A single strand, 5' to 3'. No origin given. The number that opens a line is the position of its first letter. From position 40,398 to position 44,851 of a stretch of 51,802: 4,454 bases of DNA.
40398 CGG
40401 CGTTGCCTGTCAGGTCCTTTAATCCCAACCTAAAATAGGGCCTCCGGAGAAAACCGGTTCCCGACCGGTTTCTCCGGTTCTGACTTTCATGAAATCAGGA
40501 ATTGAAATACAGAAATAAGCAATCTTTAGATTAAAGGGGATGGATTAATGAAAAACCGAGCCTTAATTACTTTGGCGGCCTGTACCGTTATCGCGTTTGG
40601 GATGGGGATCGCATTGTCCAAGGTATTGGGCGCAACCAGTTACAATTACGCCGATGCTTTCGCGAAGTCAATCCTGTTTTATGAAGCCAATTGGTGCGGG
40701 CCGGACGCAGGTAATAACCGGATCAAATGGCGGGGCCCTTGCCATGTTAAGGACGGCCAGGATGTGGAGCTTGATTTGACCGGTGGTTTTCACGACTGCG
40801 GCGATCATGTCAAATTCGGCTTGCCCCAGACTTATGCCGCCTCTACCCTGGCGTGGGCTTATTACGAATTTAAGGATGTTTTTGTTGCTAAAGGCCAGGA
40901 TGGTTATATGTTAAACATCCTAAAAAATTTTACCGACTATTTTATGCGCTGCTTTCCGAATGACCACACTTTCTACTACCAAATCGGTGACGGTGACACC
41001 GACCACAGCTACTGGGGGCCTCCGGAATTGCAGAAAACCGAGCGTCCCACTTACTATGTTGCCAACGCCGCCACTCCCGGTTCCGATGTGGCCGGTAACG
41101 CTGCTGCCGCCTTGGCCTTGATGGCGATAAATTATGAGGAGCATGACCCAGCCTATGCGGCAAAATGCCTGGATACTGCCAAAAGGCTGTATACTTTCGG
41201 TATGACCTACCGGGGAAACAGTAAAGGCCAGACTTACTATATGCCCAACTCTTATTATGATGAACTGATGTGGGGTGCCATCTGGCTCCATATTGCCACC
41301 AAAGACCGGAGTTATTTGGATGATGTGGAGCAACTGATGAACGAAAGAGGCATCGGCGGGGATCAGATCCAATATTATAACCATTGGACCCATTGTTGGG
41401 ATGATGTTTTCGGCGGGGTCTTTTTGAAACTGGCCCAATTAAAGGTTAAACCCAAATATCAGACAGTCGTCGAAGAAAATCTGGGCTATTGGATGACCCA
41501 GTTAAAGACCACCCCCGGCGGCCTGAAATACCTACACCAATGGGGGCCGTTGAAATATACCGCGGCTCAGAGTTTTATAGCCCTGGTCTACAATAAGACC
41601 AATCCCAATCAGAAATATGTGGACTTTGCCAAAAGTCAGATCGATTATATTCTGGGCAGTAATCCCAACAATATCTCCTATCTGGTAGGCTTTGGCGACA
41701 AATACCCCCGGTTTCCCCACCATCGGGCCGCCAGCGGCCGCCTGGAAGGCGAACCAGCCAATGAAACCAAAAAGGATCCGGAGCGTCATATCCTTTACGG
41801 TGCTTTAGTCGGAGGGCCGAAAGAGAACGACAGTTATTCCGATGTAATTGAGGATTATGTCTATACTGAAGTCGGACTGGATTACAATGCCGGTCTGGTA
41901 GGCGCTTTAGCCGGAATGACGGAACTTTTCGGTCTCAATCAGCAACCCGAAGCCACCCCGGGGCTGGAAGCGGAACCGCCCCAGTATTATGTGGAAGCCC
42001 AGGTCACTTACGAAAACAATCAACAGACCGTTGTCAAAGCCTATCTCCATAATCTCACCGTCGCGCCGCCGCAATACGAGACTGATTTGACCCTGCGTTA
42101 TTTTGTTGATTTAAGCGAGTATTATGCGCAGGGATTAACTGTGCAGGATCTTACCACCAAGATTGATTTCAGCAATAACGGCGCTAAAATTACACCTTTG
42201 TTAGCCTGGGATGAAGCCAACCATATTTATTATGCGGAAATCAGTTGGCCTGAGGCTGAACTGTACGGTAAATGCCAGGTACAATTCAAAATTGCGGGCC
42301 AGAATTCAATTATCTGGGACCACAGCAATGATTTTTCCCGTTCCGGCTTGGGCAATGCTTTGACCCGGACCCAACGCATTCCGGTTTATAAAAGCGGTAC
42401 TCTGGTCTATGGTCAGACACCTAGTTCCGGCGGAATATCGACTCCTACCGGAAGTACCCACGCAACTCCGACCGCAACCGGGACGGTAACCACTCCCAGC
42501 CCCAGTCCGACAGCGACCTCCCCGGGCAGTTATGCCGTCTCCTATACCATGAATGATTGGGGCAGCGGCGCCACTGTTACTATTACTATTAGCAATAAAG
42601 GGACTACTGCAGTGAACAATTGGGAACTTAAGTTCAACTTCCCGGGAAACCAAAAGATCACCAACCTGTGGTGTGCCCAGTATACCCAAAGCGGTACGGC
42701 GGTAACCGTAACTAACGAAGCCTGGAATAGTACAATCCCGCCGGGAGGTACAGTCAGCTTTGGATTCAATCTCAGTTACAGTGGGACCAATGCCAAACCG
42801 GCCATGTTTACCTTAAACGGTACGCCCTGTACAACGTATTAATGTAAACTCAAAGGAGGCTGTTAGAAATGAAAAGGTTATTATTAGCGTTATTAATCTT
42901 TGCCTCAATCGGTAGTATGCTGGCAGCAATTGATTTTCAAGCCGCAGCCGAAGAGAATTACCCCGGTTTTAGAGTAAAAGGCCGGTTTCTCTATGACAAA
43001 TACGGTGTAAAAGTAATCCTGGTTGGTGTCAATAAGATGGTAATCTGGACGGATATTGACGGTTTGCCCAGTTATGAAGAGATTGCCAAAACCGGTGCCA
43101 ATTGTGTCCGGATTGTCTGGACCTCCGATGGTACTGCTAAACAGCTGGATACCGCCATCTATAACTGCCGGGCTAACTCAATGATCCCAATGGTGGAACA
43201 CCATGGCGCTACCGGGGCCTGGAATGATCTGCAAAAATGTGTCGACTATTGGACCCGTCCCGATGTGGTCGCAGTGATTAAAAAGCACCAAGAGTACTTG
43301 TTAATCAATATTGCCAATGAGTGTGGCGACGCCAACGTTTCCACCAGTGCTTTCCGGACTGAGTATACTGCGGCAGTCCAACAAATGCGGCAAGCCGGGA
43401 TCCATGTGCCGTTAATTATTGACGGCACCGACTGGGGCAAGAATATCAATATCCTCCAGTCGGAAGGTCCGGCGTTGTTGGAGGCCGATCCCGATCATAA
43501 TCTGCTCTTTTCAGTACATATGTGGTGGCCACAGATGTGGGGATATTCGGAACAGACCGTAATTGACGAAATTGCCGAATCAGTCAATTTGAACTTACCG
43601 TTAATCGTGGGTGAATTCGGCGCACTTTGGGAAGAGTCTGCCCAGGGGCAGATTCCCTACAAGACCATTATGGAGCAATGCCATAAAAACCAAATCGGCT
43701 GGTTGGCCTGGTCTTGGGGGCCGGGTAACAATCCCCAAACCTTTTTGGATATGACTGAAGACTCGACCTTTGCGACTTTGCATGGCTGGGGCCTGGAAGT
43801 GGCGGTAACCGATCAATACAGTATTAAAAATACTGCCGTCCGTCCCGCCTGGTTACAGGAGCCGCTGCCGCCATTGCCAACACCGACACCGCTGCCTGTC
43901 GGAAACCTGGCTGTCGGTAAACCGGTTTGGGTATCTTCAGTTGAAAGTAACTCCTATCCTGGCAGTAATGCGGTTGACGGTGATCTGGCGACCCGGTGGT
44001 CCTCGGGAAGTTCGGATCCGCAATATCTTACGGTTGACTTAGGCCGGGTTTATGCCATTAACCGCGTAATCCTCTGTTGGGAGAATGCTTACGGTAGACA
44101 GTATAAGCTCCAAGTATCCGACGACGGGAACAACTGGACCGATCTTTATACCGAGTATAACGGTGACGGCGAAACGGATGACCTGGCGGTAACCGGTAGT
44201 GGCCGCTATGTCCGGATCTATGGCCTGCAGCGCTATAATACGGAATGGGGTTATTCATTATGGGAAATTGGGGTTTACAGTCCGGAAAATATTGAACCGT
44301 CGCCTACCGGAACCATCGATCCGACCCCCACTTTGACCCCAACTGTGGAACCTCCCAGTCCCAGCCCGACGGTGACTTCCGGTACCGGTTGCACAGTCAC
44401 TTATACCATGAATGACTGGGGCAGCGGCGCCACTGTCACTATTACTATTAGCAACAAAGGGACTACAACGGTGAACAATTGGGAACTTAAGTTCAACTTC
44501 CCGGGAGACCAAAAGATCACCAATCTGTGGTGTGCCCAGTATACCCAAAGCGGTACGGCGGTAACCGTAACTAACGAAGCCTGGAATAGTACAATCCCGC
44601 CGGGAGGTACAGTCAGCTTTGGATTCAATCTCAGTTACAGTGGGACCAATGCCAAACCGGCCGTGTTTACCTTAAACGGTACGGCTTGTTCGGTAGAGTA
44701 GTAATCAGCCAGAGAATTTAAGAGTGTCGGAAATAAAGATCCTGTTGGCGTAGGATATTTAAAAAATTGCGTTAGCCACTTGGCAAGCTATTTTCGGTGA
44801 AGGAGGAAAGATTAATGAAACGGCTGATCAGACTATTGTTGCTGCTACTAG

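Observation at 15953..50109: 34-kb single-strand array of 14 secreted cell-wall-targeted proteins, 13 carrying one shared CBM2 cassette, next to outer-membrane genes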

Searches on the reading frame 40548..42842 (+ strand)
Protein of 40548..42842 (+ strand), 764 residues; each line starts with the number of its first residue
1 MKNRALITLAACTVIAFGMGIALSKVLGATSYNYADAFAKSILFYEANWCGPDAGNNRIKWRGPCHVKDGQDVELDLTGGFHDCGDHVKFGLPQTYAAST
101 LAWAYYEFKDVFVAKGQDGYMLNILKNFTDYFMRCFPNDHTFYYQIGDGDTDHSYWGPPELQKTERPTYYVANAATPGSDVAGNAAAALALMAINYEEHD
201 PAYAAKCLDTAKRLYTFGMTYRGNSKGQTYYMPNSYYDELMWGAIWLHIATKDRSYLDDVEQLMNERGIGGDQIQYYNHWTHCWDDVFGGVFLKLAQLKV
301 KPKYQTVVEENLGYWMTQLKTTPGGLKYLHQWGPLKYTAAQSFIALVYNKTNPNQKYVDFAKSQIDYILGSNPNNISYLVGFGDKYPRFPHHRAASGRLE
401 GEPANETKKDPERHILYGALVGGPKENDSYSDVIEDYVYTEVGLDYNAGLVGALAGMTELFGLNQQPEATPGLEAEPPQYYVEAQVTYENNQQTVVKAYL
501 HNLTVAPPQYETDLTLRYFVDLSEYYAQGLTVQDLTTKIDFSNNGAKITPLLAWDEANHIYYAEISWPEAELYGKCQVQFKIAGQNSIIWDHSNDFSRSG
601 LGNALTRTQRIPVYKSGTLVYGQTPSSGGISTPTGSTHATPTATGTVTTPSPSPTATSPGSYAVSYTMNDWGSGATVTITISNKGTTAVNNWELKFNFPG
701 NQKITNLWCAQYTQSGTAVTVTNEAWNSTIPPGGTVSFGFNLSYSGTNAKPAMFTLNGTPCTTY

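Call 4: search_protein_families(library=pfam, proteins=[window:40548-42842:+])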
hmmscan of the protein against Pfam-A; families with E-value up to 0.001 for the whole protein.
window:40548-42842:+ (764 aa): 3 families
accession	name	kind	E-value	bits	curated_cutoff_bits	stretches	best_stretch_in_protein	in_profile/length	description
PF00759.25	Glyco_hydro_9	-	3e-143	478.7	27.7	1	34-454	1-444/444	Glycosyl hydrolase family 9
PF00553.25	CBM_2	-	2.4e-30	105.3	24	1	664-761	3-101/101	Cellulose binding domain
PF00942.24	CBM_3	-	2.7e-10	41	22.4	1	483-565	2-83/83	Cellulose binding domain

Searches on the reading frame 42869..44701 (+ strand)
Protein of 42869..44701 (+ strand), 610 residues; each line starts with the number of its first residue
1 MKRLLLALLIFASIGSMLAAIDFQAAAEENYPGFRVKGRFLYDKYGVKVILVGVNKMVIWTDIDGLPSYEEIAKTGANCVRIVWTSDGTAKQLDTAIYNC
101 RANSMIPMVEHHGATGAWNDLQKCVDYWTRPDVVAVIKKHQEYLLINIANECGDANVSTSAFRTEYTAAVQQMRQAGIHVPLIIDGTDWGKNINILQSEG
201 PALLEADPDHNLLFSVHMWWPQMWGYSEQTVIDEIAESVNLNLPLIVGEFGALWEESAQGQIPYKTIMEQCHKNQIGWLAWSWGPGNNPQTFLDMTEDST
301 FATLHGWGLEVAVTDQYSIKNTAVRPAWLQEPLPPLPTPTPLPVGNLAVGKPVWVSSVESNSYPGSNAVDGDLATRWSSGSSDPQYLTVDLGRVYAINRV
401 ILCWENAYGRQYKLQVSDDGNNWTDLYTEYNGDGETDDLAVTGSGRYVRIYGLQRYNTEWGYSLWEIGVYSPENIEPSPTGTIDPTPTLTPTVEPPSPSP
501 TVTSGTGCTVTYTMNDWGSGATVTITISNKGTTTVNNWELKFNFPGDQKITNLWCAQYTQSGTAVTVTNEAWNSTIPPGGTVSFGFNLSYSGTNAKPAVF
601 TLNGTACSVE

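Call 4: search_protein_families(library=pfam, proteins=[window:42869-44701:+])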
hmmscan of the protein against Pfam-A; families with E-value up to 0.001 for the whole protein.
window:42869-44701:+ (610 aa): 4 families
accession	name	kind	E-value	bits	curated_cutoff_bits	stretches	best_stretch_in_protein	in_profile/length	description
PF00553.25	CBM_2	-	6.9e-31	107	24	1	508-607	1-101/101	Cellulose binding domain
PF00754.31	F5_F8_type_C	-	2.5e-26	92.7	28.2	1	354-466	3-125/127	F5/8 type C domain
PF22633.2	F5_F8_type_C_2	-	2.5e-23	82.9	27.8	1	367-450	1-91/91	NedA-like, galactose-binding domain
PF00150.24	Cellulase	-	6.4e-15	55.8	23.5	1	69-285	27-270/272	Cellulase (glycosyl hydrolase family 5)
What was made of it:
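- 42869..44701 (+): GH5 mannanase-discoidin (CBM32-like)-linker-CBM2 (CBM2 at nt 44390-44689). Pfam Cellulase + F5_F8_type_C + CBM_2 (call 4).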

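Call 48: search_solved_structures(query=window:42869-44701:+, max_evalue=1e-10)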
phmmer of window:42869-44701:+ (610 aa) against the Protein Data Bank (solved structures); distinct sequences matched with E-value up to 1e-10: 18.
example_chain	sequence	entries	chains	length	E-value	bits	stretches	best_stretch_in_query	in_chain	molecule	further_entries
1wky_A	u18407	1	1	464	2.6e-36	128.6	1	32-323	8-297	endo-beta-1,4-Mannanase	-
1bqc_A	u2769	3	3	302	3.5e-34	121.6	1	33-311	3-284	PROTEIN (BETA-MANNANASE)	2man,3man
2whj_A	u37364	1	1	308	7.7e-34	120.4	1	33-311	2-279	BETA-MANNANASE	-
3jug_A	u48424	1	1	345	1.9e-33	119.1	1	32-311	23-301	Beta-mannanase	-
2whl_A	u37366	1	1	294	3.4e-32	115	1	33-311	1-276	BETA-MANNANASE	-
3wsu_A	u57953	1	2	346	1.7e-30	109.4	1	32-311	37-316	Beta-mannanase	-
4y7e_A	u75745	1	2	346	1.1e-29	106.7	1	32-311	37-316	Endoglucanase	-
4fk9_A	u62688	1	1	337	2e-29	105.9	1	33-311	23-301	Cellulose-binding family II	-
1exg_A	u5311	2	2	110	5.3e-28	101.1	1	505-609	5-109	EXO-1,4-BETA-D-GLYCANASE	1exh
3ndy_E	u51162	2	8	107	1.2e-27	100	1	509-609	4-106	Endoglucanase D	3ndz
6qfs_A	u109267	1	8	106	3.3e-27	98.5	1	506-609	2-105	Exoglucanase/xylanase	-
4zxe_A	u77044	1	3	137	1.1e-26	96.8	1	346-470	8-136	Glucanase/Chitosanase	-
2rv9_A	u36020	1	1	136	1.4e-26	96.4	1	346-470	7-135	Glucanase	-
4zy9_A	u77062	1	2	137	1.8e-26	96.1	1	346-470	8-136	Glucanase/chitosanase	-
4zz5_A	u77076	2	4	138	3.1e-26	95.3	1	346-470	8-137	Glucanase/chitosanase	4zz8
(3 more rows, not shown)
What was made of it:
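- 42869..44701 (+): Nearest PDB entries are mannanases 1WKY and 1BQC, plus discoidin domains 4ZXE and 2RV9 (call 48).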
